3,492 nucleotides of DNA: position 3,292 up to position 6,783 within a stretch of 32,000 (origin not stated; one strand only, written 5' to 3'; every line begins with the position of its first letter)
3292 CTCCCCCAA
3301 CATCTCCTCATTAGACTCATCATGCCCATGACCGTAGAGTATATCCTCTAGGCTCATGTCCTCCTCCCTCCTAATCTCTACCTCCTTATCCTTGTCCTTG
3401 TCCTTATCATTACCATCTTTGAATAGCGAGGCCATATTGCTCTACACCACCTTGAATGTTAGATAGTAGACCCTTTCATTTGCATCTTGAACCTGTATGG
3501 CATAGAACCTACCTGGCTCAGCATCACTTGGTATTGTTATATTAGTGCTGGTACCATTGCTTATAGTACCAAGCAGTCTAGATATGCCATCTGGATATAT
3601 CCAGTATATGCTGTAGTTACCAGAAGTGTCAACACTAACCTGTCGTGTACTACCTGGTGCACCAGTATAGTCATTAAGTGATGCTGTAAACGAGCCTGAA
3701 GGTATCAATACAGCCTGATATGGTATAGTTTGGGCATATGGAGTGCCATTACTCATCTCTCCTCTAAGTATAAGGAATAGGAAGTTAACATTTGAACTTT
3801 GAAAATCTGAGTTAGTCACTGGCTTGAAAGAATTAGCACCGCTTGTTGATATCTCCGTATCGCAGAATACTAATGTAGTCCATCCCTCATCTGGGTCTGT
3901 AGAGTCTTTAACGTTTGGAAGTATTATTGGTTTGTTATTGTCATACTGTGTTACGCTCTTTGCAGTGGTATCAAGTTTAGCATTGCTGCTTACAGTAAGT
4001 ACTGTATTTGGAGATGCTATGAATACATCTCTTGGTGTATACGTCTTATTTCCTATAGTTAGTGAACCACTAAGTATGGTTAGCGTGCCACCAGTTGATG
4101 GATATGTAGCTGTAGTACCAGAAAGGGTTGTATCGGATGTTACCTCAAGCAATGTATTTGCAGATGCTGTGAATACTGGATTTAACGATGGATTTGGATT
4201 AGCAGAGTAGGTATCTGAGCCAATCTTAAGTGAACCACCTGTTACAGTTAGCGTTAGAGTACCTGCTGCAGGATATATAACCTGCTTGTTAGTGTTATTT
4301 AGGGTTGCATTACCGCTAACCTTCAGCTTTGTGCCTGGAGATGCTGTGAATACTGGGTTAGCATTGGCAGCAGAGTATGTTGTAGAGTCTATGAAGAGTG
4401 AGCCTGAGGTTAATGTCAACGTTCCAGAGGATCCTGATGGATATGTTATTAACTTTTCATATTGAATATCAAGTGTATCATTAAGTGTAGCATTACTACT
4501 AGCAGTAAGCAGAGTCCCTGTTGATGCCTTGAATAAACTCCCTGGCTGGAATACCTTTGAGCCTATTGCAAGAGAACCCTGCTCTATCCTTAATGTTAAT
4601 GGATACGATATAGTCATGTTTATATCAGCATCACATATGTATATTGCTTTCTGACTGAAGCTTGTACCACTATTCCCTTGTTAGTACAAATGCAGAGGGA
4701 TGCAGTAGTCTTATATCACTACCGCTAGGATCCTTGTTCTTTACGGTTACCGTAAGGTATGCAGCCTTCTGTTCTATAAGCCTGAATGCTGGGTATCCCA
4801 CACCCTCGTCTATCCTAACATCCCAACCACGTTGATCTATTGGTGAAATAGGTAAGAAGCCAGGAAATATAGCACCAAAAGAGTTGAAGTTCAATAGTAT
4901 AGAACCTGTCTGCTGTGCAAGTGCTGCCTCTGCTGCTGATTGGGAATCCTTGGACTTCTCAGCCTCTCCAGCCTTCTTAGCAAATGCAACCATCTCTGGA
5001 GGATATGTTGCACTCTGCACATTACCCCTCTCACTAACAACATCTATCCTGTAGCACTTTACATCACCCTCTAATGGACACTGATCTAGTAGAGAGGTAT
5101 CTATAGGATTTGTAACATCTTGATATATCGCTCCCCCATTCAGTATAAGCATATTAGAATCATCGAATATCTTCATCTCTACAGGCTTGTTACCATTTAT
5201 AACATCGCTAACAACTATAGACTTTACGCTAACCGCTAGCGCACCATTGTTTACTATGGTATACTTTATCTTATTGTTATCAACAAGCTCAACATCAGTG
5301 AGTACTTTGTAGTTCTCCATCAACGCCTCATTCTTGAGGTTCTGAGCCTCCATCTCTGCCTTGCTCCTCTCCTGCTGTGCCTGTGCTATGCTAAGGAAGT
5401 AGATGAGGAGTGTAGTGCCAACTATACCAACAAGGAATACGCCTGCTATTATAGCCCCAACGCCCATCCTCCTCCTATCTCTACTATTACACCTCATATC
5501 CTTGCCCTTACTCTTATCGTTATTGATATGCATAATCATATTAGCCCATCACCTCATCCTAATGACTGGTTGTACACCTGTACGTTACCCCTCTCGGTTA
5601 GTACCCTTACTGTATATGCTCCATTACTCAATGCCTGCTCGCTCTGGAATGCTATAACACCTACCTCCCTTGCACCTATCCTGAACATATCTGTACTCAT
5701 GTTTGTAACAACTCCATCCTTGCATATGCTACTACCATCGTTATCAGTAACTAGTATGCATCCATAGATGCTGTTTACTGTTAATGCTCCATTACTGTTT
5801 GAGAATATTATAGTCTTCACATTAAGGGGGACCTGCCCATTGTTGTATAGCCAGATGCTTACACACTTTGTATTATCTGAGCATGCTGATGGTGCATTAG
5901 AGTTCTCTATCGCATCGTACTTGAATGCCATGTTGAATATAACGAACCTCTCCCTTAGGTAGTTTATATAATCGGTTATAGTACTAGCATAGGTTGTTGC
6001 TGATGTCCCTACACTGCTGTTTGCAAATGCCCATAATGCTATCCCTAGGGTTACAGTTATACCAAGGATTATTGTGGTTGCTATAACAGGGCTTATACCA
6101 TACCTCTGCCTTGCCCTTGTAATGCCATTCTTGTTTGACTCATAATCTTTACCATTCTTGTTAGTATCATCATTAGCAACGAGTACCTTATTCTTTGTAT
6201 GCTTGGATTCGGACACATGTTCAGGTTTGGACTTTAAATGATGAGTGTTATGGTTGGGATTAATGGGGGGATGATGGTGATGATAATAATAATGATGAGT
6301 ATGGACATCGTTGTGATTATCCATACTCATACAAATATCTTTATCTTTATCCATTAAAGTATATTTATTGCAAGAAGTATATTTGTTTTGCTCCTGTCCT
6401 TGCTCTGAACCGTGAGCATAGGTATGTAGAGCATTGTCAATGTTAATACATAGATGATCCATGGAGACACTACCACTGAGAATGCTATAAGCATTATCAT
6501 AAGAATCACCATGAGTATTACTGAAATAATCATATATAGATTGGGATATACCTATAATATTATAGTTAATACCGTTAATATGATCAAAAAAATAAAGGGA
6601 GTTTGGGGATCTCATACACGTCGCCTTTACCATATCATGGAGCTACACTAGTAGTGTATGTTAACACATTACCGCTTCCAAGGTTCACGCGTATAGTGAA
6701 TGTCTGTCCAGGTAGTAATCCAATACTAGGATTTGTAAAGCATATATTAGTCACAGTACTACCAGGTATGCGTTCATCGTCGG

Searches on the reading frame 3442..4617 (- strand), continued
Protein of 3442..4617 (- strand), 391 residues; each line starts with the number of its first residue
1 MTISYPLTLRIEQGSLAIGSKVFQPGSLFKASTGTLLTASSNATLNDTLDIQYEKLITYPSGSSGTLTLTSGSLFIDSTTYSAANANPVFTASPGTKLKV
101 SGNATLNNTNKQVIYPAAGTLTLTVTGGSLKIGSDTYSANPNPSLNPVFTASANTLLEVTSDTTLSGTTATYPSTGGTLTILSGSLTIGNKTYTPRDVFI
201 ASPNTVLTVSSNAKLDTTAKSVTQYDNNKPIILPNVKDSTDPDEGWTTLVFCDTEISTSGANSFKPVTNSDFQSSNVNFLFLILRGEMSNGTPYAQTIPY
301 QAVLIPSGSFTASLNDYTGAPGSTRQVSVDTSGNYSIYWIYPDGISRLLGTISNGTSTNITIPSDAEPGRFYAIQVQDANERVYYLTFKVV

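Call 54: fold_search(model_id=the predicted structure, library=pdb)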
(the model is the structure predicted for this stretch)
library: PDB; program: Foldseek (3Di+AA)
matches with E <= 10: 1760; with E <= 0.001: 2
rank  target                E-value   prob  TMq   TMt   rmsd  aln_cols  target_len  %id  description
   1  1l0q_A                8.6e-04  0.63  0.15  0.15  17.7       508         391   10  Tandem YVTN beta-propeller and PKD domains from an archaeal surface layer protein (released 2002-11-06)
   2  2eid                  9.9e-04  0.69  0.17  0.11  22.2       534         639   10  Galactose Oxidase W290G mutant (released 2007-04-24)
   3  2eic                  1.4e-03  0.95  0.18  0.11  20.9       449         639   11  Crystal Structure of Galactose Oxidase mutant W290F (released 2007-04-24)
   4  1gof                  1.7e-03  0.92  0.18  0.11  20.8       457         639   10  NOVEL THIOETHER BOND REVEALED BY A 1.7 ANGSTROMS CRYSTAL STRUCTURE OF GALACTOSE OXIDASE (released 1994-01-31)
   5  8pmu                  1.8e-03  0.63  0.16  0.18  21.8       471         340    6  Crystal structure of the HC7 apo form (released 2024-03-06)
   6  1t2x                  1.8e-03  0.94  0.18  0.11  20.0       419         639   10  Glactose oxidase C383S mutant identified by directed evolution (released 2004-05-18)
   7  8pn5_C                1.9e-03  0.60  0.16  0.17  21.8       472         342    6  Crystal structure of the HC7-Glu200Ala mutant complexed to a triglycopeptide (released 2024-03-06)
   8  8pn5_D                2.2e-03  0.54  0.16  0.17  21.9       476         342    6  Crystal structure of the HC7-Glu200Ala mutant complexed to a triglycopeptide (released 2024-03-06)
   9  5no8_A                2.3e-03  0.92  0.17  0.11  18.4       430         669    8  Polysaccharide Lyase BACCELL_00875 (released 2017-06-28)
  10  8pn5_G                2.3e-03  0.60  0.16  0.18  21.6       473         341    6  Crystal structure of the HC7-Glu200Ala mutant complexed to a triglycopeptide (released 2024-03-06)
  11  5nok_A                2.6e-03  0.93  0.17  0.11  18.4       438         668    8  Polysaccharide Lyase BACCELL_00875 (released 2017-06-28)
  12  8pn5_E                2.6e-03  0.54  0.16  0.17  21.7       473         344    6  Crystal structure of the HC7-Glu200Ala mutant complexed to a triglycopeptide (released 2024-03-06)
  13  8pn3_B                2.7e-03  0.51  0.16  0.17  22.4       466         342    8  Crystal structure of the HC7-Glu200Ala mutant complexed to a tetraglycopeptide. (released 2024-03-06)
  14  4hj1_A                3.0e-03  0.41  0.16  0.15  27.9       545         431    9  Crystal structure of glycoprotein C from Rift Valley Fever Virus (glycosylated) (released 2013-01-16)
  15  2p9r_B                3.4e-03  1.00  0.17  0.55   4.3        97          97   14  Human alpha2-macroglogulin is composed of multiple domains, as predicted by homology with complement component C3 (released 2007-08-21)
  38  2p9r_A                9.0e-03  1.00  0.17  0.56   3.4        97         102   14  Human alpha2-macroglogulin is composed of multiple domains, as predicted by homology with complement component C3 (released 2007-08-21)
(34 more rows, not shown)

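Call 61: find_encoding_contigs(protein=P0029, flank=7000, max_places=2)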
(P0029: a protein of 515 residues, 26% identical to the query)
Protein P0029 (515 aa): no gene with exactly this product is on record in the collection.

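Call 63: find_encoding_contigs(protein=P0011, flank=7000, max_places=2)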
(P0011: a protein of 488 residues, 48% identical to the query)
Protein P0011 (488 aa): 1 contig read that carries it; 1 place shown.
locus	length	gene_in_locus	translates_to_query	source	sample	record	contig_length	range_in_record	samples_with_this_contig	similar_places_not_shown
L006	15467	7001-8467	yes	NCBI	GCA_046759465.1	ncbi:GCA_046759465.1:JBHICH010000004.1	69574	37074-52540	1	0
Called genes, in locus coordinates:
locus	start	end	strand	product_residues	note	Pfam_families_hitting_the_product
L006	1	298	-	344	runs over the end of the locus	-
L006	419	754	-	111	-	-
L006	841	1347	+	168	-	-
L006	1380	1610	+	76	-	-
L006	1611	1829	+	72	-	PF01037:AsnC_trans_reg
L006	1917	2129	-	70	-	PF07110:EthD (weak)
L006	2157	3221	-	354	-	PF16268:DUF4921 (faint)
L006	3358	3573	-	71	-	-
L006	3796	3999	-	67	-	-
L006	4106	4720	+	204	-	PF13599:Pentapeptide_4, PF00805:Pentapeptide, PF13599:Pentapeptide_4 (weak), PF00805:Pentapeptide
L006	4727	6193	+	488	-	PF00753:Lactamase_B, PF12706:Lactamase_B_2 (weak)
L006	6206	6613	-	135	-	PF01641:SelR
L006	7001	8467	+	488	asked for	-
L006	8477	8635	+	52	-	-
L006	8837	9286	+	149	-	PF00571:CBS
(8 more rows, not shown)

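Call 73: search_protein_families(library=ncbifam, proteins=[P0172], max_evalue=0.01)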
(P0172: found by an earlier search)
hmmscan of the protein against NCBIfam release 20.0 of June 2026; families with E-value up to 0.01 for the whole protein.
P0172 (698 aa): 0 families

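Call 79: search_protein_families(library=ncbifam, alignment_id=A2, max_evalue=0.1)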
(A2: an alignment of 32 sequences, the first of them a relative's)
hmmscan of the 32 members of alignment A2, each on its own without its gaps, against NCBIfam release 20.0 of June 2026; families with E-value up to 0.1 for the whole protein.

A. member 1, P0007 (690 aa): 1 family
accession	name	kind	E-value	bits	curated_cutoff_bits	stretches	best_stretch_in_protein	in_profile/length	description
TIGR04561.1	membra_charge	hypoth_equivalog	0.082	13.1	30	0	30-85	16-71/82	TIGR04561 family membrane protein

B. families by the number of members that match (of 32 scanned): 11 families
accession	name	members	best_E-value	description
NF052590.1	ArlF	12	1.6e-05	archaellum stator protein ArlF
NF000125.1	498180014_fosA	3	0.0029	Fos family putative thiol transferase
NF053670.1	bindosome_BasB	2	0.0085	bindosome assembly system protein BasB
TIGR04561.1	membra_charge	2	0.082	TIGR04561 family membrane protein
NF046073.1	UpsA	1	0.014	pilin subunit UpsA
TIGR00967.1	3a0501s007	1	0.037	preprotein translocase subunit SecY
NF033571.0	motil_scm1_spiro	1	0.039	motility-associated protein Scm1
NF033598.2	elast_bind_EbpS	1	0.046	elastin-binding protein EbpS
NF008054.0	PRK10788.1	1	0.055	peptidylprolyl isomerase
NF053738.1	S2SprSpoIIQBc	1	0.058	stage II sporulation protein SpoIIQ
NF050141.1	CLIBASIA_04065_VF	1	0.088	CLIBASIA_04065 family virulence factor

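Call 80: search_protein_families(library=pfam, alignment_id=A2, max_evalue=0.1)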
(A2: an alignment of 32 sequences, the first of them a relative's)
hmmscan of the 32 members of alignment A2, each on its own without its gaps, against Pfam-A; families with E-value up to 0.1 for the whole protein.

A. member 1, P0007 (690 aa): 0 families

B. families by the number of members that match (of 32 scanned): 6 families
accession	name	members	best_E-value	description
PF10342.15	Kre9_KNH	2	0.019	Kre9/KNH-like N-terminal Ig-like domain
PF13573.12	SprB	1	0.00033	SprB repeat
PF01917.21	Arch_flagellin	1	0.0021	Archaebacterial flagellin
PF00344.25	SecY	1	0.014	SecY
PF15418.12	DUF4625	1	0.037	Domain of unknown function (DUF4625)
PF22352.2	K319L-like_PKD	1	0.065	K319L-like, PKD domain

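Call 81: search_protein_families(library=ncbifam, proteins=[P0017, P0018, P0019, P0021, P0022, P0025, P0029, P0003, P0011], max_evalue=0.1)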
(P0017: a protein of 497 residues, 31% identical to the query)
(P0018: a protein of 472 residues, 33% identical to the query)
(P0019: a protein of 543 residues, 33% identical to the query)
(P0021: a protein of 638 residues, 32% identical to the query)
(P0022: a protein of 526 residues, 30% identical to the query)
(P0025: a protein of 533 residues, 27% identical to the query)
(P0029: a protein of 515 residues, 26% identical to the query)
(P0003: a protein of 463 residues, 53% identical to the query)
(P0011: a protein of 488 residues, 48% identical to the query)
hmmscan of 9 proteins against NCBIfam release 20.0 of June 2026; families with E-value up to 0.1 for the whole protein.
P0017 (497 aa): 0 families

P0018 (472 aa): 1 family
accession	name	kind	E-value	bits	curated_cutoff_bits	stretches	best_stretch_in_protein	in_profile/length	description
NF052590.1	ArlF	equivalog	0.052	13.7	110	0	20-98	14-86/137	archaellum stator protein ArlF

P0019 (543 aa): 0 families

P0021 (638 aa): 0 families

P0022 (526 aa): 0 families

P0025 (533 aa): 2 families
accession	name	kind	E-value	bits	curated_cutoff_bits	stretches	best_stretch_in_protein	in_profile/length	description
NF052590.1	ArlF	equivalog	0.0028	17.8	110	1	24-128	11-114/137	archaellum stator protein ArlF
NF053738.1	S2SprSpoIIQBc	equivalog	0.058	13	250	0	8-73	16-79/232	stage II sporulation protein SpoIIQ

P0029 (515 aa): 1 family
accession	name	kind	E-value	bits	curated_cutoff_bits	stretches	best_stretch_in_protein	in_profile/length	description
NF052590.1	ArlF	equivalog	0.0057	16.8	110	1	16-140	11-136/137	archaellum stator protein ArlF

P0003 (463 aa): 1 family
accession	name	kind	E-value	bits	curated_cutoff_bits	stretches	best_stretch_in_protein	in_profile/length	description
NF052590.1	ArlF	equivalog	0.002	18.3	110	1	19-152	9-133/137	archaellum stator protein ArlF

P0011 (488 aa): 2 families
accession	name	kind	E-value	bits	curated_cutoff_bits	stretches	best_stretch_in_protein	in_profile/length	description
NF052590.1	ArlF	equivalog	9.6e-05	22.6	110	1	22-95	11-83/137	archaellum stator protein ArlF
NF033571.0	motil_scm1_spiro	equivalog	0.039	12.8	150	1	7-84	125-200/401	motility-associated protein Scm1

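Call 82: search_solved_structures(query=A2, max_evalue=10, show_alignments=1)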
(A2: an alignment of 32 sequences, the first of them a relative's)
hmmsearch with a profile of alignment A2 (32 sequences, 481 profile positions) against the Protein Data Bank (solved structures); distinct sequences matched with E-value up to 10: 2.
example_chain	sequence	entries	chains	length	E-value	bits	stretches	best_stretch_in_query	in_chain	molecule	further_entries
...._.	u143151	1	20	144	5.6e-05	25.3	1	15-155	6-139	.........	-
9fqr_J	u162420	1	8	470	1.3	10.9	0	355-392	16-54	Sperm-associated microtubule inner protein 5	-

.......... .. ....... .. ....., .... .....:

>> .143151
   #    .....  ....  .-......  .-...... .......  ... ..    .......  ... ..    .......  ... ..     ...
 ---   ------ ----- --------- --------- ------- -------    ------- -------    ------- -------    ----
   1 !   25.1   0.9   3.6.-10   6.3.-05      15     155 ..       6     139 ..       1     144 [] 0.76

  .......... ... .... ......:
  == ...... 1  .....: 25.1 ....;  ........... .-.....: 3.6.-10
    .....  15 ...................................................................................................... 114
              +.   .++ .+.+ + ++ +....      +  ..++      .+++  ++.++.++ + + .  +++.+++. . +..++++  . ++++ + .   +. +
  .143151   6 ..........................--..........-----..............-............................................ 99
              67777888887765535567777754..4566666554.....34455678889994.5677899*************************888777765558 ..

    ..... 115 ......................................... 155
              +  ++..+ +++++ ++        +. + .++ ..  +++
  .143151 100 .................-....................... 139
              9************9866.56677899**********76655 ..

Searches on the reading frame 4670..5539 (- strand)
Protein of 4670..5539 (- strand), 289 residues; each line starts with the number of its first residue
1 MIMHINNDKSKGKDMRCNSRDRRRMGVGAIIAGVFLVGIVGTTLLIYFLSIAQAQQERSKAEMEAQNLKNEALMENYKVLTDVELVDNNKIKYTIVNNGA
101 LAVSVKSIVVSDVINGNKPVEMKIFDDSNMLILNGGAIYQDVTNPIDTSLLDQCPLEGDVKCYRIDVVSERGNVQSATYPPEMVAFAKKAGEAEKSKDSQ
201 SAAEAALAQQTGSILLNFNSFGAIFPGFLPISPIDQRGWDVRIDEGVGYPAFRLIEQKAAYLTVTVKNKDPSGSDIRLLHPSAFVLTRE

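Call 8: search_protein_families(library=pfam, proteins=[window:4670-5539:-], max_evalue=0.1)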
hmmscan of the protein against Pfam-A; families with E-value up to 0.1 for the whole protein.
window:4670-5539:- (289 aa): 0 families

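Call 9: search_protein_families(library=ncbifam, proteins=[window:4670-5539:-], max_evalue=0.1)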
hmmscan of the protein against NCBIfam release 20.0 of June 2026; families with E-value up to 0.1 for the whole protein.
window:4670-5539:- (289 aa): 2 families
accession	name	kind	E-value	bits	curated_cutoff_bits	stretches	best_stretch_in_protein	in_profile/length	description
TIGR04561.1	membra_charge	hypoth_equivalog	0.023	14.9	30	1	30-85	16-71/82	TIGR04561 family membrane protein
NF046073.1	UpsA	equivalog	0.041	14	130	1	81-143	43-102/136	pilin subunit UpsA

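Call 20: find_homologous_proteins(query=window:4670-5539:-, max_evalue=0.001)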
Query window:4670-5539:- (289 aa): 5 proteins with E <= 0.001 among 1645 candidates.
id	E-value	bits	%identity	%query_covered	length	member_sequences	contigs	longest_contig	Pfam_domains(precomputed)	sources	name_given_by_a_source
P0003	1.8e-55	206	45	93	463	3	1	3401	-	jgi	jgi:hypothetical protein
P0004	5.1e-44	169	38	93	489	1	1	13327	-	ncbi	ncbi:MAG: hypothetical protein ACE5J2_07555 [Nitrososphaerales archaeon]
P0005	5.1e-40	156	38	93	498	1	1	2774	-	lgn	-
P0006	5.2e-33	133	37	76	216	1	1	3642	-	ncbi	ncbi:MAG: hypothetical protein ACE5KA_08885, partial [Nitrososphaerales archaeon]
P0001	9.6e-18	83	62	26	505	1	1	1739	-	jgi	jgi:hypothetical protein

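Call 62: find_encoding_contigs(protein=P0004, flank=7000, max_places=2)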
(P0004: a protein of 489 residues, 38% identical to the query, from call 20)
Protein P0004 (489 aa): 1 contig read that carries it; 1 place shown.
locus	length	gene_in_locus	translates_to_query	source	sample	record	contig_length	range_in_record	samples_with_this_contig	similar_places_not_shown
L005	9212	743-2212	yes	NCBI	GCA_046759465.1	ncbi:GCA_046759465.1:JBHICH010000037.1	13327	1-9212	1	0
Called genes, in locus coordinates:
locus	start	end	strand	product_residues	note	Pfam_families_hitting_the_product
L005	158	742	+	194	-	-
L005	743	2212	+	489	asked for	-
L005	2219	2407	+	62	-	-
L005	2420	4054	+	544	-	PF00437:T2SSE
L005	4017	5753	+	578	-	PF00482:T2SSF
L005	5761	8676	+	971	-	-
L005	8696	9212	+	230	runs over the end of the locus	PF01478:Peptidase_A24, PF06847:Arc_PepC_II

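Call 73: search_protein_families(library=ncbifam, proteins=[P0172], max_evalue=0.01)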
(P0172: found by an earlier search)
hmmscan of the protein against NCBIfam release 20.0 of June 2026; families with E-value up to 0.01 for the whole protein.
P0172 (698 aa): 0 families

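Call 81: search_protein_families(library=ncbifam, proteins=[P0004], max_evalue=0.1)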
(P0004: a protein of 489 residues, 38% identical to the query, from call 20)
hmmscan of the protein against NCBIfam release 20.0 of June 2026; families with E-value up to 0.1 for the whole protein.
P0004 (489 aa): 0 families

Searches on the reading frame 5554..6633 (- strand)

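Call 8: search_protein_families(library=pfam, proteins=[window:5554-6633:-], max_evalue=0.1)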
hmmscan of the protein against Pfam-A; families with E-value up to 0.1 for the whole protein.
window:5554-6633:- (359 aa): 1 family
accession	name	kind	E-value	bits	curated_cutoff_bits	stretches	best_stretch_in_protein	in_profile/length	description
PF19401.4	DUF5976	-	0.094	13.1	25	0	170-189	13-32/50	Family of unknown function (DUF5976)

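Call 9: search_protein_families(library=ncbifam, proteins=[window:5554-6633:-], max_evalue=0.1)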
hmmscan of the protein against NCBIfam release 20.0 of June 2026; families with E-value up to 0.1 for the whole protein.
window:5554-6633:- (359 aa): 3 families
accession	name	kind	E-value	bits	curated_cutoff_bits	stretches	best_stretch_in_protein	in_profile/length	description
NF046073.1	UpsA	equivalog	0.005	17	130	1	178-206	2-30/136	pilin subunit UpsA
TIGR02537.2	arch_flag_Nterm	domain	0.013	15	20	1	179-206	4-31/33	archaellin/type IV pilin N-terminal domain-containing protein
NF046074.1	UpsB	equivalog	0.086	12.9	70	0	257-281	62-86/126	pilin subunit UpsB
